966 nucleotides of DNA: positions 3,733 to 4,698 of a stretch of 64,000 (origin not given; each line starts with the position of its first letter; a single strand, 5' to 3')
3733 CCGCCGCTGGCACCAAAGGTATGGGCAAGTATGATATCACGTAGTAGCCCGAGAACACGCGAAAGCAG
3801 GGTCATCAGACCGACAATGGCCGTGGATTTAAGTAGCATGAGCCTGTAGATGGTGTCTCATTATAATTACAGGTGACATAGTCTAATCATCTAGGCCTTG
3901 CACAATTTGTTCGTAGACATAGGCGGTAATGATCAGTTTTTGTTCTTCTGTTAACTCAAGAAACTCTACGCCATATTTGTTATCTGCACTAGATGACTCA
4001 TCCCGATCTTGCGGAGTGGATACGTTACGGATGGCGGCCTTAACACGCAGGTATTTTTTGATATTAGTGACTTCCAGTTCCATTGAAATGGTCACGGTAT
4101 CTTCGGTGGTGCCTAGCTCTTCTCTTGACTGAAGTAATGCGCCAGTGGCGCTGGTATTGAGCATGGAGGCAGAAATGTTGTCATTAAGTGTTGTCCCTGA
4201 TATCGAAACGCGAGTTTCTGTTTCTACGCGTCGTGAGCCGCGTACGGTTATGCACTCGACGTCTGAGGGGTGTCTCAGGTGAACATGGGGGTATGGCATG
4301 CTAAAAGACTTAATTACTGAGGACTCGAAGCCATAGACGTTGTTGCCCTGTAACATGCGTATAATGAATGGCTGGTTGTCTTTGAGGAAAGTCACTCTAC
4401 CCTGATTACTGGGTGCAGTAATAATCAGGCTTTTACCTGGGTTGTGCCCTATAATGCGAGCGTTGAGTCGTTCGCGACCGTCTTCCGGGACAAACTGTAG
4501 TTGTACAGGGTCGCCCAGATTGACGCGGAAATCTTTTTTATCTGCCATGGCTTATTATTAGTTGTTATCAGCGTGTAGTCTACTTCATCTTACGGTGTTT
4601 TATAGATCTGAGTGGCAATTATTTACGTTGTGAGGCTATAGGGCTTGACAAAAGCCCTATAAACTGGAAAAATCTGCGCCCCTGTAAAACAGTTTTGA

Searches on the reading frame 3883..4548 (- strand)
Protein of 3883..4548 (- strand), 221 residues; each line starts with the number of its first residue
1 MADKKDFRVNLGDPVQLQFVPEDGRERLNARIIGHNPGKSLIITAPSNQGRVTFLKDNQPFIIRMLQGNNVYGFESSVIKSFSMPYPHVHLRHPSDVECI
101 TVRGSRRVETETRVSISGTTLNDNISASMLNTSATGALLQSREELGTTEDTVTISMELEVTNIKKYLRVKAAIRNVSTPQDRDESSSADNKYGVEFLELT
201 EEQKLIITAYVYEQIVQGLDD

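Call 18: search_protein_families(library=pfam, proteins=[window:3883-4548:-])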
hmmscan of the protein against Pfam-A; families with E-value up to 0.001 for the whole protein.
window:3883-4548:- (221 aa): 2 families
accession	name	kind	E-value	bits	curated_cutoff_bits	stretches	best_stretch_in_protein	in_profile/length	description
PF12945.12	PilZNR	-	1.5e-18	67.1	23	1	11-94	2-85/85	Flagellar protein YcgR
PF07238.19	PilZ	-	1.8e-09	38.3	22.5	1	103-212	3-101/102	PilZ domain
